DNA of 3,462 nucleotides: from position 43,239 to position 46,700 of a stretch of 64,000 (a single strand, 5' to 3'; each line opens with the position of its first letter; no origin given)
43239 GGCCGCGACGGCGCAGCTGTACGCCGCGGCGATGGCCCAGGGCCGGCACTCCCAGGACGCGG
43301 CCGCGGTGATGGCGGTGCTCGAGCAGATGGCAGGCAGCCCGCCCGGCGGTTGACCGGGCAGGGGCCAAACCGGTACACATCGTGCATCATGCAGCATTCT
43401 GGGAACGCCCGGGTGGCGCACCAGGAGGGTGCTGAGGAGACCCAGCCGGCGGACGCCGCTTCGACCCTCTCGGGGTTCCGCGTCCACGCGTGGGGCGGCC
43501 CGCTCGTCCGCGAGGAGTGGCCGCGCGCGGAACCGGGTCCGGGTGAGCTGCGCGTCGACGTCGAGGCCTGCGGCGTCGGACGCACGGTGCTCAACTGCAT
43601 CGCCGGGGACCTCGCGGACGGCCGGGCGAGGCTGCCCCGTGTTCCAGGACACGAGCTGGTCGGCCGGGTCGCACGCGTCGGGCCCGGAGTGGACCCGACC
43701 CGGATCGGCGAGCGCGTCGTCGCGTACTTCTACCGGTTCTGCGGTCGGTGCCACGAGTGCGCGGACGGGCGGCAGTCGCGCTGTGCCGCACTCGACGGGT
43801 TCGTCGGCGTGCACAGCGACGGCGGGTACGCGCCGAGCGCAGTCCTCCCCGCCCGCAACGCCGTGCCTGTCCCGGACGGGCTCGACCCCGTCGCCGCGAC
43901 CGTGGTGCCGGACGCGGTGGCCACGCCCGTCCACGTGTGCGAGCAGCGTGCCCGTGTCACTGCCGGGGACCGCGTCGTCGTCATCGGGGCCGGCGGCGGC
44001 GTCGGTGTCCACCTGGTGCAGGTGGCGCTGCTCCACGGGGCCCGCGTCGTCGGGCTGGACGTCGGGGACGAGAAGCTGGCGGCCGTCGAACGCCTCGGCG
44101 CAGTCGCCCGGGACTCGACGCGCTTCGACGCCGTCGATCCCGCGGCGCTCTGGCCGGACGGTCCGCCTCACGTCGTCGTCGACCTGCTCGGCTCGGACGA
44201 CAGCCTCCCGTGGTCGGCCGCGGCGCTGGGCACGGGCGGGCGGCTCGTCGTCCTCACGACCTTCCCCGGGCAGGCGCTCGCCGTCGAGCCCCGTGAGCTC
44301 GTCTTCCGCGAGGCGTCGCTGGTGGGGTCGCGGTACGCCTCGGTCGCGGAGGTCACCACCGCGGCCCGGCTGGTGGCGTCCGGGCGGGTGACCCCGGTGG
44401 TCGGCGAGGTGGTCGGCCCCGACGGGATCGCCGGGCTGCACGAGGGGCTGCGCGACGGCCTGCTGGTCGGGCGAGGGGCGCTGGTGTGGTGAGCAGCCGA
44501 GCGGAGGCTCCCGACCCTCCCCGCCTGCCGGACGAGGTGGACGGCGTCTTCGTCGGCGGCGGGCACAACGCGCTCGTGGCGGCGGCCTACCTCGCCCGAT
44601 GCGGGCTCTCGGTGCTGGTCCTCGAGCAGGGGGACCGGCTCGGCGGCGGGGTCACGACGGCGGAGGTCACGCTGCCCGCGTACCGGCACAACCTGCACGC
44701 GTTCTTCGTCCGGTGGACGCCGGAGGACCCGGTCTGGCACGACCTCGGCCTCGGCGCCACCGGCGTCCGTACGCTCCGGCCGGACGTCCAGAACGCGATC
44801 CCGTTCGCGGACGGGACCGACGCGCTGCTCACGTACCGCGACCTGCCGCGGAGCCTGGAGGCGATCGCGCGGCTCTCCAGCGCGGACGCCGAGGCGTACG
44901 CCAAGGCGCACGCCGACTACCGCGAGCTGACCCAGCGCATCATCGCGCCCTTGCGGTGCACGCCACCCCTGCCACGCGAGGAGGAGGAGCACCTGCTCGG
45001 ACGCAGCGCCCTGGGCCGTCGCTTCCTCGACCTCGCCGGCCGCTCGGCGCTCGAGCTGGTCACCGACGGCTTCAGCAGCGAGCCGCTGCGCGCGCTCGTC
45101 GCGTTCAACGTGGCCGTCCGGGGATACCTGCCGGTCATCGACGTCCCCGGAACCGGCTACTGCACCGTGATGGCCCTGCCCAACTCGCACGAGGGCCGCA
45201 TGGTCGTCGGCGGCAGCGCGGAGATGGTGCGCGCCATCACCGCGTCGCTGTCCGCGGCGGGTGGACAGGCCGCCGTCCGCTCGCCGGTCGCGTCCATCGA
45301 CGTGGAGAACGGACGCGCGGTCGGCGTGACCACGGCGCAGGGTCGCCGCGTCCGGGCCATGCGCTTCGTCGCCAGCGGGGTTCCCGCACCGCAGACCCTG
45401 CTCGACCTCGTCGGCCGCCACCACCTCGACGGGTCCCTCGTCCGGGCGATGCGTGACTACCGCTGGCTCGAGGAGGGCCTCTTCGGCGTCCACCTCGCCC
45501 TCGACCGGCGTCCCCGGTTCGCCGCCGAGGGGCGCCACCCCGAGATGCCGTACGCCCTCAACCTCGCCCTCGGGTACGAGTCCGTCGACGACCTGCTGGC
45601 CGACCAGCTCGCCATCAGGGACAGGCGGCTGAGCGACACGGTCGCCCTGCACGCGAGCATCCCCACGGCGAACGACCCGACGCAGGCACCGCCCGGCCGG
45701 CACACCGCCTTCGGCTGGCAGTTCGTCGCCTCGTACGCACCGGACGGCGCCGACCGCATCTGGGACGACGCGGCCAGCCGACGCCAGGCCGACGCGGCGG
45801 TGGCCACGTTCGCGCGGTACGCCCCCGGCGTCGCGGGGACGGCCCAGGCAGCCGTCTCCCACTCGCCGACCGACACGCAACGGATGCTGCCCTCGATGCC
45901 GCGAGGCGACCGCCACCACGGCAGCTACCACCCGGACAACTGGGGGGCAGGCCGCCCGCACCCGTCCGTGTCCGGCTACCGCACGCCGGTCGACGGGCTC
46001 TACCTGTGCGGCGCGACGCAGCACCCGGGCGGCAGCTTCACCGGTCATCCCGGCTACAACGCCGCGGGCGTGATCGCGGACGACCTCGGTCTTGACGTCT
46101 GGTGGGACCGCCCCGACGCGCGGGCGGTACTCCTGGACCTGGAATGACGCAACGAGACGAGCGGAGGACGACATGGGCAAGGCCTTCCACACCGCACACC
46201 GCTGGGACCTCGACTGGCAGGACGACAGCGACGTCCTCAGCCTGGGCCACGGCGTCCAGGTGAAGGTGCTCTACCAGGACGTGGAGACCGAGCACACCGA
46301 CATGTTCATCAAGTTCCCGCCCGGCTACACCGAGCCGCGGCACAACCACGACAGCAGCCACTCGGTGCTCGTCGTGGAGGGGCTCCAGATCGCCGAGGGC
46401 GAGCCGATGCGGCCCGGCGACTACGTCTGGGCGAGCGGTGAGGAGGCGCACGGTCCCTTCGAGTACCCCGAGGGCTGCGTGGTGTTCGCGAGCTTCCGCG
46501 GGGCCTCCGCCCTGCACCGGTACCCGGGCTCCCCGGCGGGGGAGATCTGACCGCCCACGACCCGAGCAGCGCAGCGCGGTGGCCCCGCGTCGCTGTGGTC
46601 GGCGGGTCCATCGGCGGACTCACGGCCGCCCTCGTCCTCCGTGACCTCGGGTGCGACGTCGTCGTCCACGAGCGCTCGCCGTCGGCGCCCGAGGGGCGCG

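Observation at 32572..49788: ~17-kb catabolic island: Liv-type ABC importer, two cyclases, cyclic amidohydrolase, ACMSD-like hydrolase, FAD monooxygenase, cupins and dehydrogenases under a GntR regulator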

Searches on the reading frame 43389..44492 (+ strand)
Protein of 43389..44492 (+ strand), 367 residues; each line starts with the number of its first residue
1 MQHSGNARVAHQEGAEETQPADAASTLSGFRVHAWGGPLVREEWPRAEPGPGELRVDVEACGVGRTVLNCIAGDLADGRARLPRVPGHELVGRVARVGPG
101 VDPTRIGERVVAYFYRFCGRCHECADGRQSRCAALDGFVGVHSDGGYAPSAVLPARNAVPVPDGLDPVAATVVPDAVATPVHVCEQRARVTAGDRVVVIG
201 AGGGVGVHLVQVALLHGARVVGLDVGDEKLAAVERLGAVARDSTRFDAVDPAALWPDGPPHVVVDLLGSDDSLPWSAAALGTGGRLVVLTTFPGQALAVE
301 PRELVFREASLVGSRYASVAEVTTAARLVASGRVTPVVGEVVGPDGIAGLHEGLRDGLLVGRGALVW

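Call 5: search_protein_families(library=pfam, proteins=[window:43429-44391:+])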
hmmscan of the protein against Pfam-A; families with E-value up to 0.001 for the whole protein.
window:43429-44391:+ (320 aa): 0 families

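Call 9: search_protein_families(library=ncbifam, proteins=[window:43389-44492:+], max_evalue=0.00001)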
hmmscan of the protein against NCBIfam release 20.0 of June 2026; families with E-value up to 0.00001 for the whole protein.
window:43389-44492:+ (367 aa): 21 families
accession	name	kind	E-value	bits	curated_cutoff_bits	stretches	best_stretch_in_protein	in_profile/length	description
NF010344.0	PRK13771.1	subfamily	3e-40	138.2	349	1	42-362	16-328/334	putative alcohol dehydrogenase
NF006940.0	PRK09422.1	equivalog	5.3e-38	130.8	344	1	51-363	24-331/338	alcohol dehydrogenase AdhP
NF041172.1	AcrlCoa_red_Thmprot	equivalog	3.4e-36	124.8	500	1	49-358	23-325/334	acryloyl-CoA reductase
NF007489.0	PRK10083.1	equivalog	1e-32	113.4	376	1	42-336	15-303/339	Zn-dependent oxidoreductase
TIGR03201.1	dearomat_had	equivalog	5.3e-30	104.7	338.65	1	35-238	7-211/349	6-hydroxycyclohex-1-ene-1-carbonyl-CoA dehydrogenase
TIGR02824.1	quinone_pig3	subfamily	6.6e-29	100.9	296.8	1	132-316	79-264/325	putative NAD(P)H quinone oxidoreductase, PIG3 family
NF047908.1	AldhRedAhr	equivalog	2.2e-27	95.8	470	1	27-339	4-308/335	NADPH-dependent aldehyde reductase Ahr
NF003808.0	PRK05396.1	equivalog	7.3e-27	94.1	380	1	43-313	17-285/341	L-threonine 3-dehydrogenase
TIGR03989.1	Rxyl_3153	subfamily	1.6e-26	93.4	440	2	46-133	21-106/370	NDMA-dependent alcohol dehydrogenase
TIGR00692.1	tdh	equivalog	5.3e-26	91.4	458.35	1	45-318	17-289/340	L-threonine 3-dehydrogenase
NF041097.1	keto_inos_dh_IolM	equivalog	2.4e-25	89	450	1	42-335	43-356/389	scyllo-inosose 3-dehydrogenase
TIGR02822.1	adh_fam_2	subfamily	4.4e-24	85.1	283.5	1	37-242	13-214/329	zinc-binding alcohol dehydrogenase family protein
TIGR01751.1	crot-CoA-red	equivalog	2.4e-22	79.2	378.55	2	85-240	80-237/398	crotonyl-CoA carboxylase/reductase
TIGR03366.1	HpnZ_proposed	hypoth_equivalog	8.1e-21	74.5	328.1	1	50-313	4-277/315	putative phosphonate catabolism associated alcohol dehydrogenase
TIGR03451.1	mycoS_dep_FDH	equivalog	7.7e-19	67.7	512.9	1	47-288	22-274/358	S-(hydroxymethyl)mycothiol dehydrogenase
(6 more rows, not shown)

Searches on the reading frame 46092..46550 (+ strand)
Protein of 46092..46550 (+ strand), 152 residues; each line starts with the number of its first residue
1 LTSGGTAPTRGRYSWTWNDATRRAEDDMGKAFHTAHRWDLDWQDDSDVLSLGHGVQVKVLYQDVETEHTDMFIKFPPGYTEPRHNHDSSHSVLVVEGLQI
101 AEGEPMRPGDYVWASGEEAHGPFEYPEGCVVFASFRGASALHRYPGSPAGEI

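Call 5: search_protein_families(library=pfam, proteins=[window:46092-46550:+])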
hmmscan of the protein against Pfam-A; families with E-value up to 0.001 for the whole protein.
window:46092-46550:+ (152 aa): 1 family
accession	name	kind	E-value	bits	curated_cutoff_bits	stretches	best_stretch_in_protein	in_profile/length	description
PF12973.13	Cupin_7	-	2.8e-12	46.8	27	1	45-134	10-100/105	ChrR Cupin-like domain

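Call 9: search_protein_families(library=ncbifam, proteins=[window:46092-46550:+], max_evalue=0.00001)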
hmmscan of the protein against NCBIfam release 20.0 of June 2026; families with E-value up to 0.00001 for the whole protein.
window:46092-46550:+ (152 aa): 0 families
